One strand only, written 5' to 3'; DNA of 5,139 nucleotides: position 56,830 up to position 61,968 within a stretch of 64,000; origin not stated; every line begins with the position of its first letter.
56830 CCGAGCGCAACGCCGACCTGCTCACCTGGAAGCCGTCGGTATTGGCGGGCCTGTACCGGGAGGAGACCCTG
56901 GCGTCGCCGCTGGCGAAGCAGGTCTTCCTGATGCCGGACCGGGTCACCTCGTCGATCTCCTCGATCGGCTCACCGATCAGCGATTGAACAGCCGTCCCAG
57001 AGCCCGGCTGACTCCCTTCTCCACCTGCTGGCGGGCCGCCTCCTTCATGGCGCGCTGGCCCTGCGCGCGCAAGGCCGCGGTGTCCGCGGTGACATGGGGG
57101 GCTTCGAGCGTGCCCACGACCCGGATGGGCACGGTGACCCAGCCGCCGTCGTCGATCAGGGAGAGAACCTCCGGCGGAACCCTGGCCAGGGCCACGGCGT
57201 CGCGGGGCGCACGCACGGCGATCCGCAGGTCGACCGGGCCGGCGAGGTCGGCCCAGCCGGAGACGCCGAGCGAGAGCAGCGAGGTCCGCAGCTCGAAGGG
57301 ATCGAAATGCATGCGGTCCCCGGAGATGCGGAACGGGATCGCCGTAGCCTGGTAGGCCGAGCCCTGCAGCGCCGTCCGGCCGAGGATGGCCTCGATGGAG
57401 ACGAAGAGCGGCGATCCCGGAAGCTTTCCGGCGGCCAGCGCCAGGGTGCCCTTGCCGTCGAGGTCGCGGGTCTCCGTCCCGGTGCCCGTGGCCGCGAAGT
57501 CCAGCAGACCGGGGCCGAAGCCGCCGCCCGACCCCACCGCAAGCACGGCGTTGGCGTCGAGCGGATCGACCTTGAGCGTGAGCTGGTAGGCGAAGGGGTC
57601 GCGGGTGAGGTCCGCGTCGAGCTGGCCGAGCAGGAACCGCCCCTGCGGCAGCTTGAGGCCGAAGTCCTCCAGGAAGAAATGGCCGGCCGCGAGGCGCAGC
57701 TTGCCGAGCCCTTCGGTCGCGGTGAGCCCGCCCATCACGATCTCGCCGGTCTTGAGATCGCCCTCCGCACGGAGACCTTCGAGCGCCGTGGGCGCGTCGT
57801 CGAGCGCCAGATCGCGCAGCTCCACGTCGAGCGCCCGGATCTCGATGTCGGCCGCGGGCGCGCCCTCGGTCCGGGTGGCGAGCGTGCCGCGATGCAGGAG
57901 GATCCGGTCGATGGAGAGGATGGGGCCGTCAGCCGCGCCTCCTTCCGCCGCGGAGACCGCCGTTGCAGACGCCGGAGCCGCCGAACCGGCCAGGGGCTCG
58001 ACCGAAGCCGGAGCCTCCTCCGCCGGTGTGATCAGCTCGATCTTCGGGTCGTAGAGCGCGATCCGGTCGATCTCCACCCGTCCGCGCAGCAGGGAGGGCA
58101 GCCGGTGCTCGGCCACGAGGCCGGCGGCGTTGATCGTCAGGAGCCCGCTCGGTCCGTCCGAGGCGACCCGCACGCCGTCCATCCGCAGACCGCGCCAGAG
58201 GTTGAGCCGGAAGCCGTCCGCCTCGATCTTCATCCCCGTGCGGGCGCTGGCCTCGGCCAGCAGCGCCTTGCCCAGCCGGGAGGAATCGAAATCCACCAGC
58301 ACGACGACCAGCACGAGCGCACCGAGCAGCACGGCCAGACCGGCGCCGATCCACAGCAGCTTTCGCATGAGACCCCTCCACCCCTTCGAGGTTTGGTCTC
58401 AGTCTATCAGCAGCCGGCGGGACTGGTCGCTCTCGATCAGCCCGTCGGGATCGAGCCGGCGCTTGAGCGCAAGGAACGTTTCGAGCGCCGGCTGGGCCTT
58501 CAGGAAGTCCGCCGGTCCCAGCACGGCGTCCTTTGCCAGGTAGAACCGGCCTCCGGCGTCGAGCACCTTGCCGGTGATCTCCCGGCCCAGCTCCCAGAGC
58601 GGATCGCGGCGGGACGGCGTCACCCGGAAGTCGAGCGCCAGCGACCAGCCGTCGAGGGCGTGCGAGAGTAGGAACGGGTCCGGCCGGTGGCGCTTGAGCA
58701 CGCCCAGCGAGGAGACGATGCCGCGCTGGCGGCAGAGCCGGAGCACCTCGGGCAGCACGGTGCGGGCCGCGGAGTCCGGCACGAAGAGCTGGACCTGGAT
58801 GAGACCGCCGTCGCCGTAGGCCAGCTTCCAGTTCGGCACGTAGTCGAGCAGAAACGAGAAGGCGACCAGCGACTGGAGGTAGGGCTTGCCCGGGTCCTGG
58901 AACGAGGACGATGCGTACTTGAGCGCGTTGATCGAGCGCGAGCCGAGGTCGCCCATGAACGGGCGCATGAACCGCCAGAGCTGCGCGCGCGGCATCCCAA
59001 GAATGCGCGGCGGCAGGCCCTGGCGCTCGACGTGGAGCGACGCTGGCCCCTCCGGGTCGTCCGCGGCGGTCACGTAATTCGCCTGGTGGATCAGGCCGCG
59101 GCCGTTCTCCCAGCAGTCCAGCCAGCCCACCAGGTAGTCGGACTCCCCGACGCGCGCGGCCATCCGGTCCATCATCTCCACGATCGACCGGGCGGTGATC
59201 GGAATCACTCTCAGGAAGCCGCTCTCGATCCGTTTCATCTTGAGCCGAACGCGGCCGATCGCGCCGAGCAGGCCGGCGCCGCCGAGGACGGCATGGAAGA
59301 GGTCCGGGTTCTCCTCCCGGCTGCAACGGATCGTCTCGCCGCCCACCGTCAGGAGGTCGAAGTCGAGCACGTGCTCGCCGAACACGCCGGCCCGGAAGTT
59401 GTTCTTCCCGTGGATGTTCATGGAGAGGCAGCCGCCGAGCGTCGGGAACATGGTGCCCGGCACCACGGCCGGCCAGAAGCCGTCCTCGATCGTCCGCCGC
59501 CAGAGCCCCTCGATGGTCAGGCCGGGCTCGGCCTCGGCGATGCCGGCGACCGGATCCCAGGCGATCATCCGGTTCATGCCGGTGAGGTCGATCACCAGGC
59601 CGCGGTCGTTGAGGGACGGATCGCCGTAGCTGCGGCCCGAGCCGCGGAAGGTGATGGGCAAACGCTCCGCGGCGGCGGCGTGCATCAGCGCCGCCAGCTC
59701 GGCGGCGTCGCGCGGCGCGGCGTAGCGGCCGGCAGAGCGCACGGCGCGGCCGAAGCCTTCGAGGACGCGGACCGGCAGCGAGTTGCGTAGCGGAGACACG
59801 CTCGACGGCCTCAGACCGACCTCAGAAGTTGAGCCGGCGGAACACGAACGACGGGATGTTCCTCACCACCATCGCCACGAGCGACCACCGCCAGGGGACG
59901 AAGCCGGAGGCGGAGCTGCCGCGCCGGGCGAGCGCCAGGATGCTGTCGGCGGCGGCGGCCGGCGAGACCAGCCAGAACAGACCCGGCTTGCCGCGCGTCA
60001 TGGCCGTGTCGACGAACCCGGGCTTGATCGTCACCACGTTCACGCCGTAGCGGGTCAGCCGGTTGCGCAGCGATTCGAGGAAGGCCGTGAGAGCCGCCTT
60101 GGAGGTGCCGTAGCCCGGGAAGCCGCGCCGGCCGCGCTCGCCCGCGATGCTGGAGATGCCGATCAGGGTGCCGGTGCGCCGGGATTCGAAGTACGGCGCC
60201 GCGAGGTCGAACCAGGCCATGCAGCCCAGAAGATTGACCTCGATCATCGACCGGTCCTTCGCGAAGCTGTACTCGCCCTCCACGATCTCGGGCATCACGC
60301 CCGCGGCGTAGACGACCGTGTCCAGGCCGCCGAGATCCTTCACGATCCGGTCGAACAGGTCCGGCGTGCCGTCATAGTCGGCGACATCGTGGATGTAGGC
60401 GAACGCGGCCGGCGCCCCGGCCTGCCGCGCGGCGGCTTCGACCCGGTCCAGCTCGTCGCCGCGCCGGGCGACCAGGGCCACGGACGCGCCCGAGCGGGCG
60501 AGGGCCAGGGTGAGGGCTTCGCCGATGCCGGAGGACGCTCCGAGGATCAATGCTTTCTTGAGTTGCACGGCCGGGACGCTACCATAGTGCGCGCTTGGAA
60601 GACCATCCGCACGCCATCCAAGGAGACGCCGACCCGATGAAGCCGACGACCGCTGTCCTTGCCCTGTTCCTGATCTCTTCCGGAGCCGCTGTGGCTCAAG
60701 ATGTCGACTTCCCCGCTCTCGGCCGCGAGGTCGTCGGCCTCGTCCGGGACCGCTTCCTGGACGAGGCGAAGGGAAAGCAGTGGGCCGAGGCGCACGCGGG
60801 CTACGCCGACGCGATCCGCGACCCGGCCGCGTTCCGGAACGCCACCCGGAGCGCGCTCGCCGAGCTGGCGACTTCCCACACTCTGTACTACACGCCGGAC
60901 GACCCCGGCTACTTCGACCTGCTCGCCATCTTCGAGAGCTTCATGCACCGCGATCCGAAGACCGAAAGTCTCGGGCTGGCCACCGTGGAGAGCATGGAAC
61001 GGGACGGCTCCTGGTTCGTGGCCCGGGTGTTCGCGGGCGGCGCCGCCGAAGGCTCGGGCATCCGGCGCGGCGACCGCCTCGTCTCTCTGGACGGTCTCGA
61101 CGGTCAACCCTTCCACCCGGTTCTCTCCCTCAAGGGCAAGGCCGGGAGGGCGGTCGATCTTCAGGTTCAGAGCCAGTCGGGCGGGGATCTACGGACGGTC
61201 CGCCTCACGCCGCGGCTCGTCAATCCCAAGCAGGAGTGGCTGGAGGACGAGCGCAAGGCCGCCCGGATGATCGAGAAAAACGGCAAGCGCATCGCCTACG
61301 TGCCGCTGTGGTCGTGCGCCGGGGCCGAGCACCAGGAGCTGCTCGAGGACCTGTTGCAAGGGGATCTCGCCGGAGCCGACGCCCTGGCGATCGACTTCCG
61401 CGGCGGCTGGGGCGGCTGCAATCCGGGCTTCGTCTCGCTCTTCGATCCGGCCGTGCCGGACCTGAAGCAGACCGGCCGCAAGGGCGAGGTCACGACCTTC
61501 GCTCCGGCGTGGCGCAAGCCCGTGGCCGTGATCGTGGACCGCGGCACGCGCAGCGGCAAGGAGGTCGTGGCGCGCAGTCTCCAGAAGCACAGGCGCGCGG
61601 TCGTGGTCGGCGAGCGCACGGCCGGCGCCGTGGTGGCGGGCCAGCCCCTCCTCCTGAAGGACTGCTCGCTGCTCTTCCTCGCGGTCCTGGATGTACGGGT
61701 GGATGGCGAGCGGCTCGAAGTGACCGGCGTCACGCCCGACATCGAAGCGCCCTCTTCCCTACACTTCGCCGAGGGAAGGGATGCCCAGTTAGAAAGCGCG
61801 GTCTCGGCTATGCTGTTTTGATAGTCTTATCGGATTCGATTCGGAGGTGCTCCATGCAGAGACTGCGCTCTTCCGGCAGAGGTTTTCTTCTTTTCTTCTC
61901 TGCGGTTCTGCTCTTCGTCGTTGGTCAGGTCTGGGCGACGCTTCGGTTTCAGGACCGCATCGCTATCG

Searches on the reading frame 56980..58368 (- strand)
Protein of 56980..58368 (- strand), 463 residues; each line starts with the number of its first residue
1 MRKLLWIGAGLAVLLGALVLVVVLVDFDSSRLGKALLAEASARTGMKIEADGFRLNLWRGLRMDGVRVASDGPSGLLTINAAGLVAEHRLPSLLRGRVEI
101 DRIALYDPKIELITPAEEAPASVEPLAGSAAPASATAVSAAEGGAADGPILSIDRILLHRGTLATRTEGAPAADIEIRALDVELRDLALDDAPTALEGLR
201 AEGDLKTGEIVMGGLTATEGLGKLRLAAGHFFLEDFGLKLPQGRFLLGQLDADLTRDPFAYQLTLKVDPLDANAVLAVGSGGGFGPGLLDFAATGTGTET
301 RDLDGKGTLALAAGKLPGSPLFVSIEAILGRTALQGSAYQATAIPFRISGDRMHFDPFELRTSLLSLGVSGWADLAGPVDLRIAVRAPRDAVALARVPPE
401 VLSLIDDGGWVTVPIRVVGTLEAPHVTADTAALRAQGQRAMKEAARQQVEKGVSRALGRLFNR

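Call 72: search_protein_families(library=pfam, proteins=[window:56980-58368:-], max_evalue=0.01)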
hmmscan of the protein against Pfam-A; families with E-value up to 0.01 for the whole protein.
window:56980-58368:- (463 aa): 1 family
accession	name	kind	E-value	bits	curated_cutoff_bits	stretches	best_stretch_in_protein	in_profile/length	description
PF05170.20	AsmA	-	0.0012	18.1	29.8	0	6-118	10-123/607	AsmA family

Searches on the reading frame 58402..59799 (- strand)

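Call 72: search_protein_families(library=pfam, proteins=[window:58402-59799:-], max_evalue=0.01)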
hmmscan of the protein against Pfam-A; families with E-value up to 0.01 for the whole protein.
window:58402-59799:- (466 aa): 1 family
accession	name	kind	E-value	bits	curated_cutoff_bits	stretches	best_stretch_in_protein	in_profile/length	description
PF01565.28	FAD_binding_4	-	2.2e-29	102.3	26.4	1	26-160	4-139/139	FAD binding domain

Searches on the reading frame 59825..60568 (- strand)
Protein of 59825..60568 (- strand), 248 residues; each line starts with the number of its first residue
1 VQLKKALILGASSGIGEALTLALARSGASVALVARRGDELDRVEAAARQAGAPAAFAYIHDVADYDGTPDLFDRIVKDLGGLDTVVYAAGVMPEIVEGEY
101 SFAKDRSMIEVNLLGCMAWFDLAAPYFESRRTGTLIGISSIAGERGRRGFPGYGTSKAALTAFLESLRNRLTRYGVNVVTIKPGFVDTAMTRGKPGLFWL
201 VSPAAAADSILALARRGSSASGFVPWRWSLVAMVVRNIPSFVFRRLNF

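Call 72: search_protein_families(library=pfam, proteins=[window:59825-60568:-], max_evalue=0.01)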
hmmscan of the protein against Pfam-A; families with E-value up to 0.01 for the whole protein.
window:59825-60568:- (248 aa): 4 families
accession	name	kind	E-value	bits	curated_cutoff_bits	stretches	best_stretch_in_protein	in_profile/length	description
PF00106.31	adh_short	-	9.4e-43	146.4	26.6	1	4-192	1-188/195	short chain dehydrogenase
PF13561.12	adh_short_C2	-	2.6e-31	109.5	27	1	10-195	1-185/236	Enoyl-(Acyl carrier protein) reductase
PF08659.16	KR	-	6.3e-09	36.4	22.6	1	7-184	4-176/180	KR domain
PF01370.27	Epimerase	-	0.0011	18.9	20.9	1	6-118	1-103/240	NAD dependent epimerase/dehydratase family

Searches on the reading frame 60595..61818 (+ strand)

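Call 72: search_protein_families(library=pfam, proteins=[window:60595-61818:+], max_evalue=0.01)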
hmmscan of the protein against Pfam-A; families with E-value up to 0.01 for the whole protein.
window:60595-61818:+ (408 aa): 4 families
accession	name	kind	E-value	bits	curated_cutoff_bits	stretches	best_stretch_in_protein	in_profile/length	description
PF03572.23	Peptidase_S41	-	2.4e-19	69.9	24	1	232-384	1-164/165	Peptidase family S41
PF00595.29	PDZ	-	1.3e-05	25.9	23.2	1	117-169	4-56/81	PDZ domain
PF17820.7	PDZ_6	-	0.0038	17.4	27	1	142-167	2-27/54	PDZ domain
PF13180.12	PDZ_2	-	0.0093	16.7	27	0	138-193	12-69/80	PDZ domain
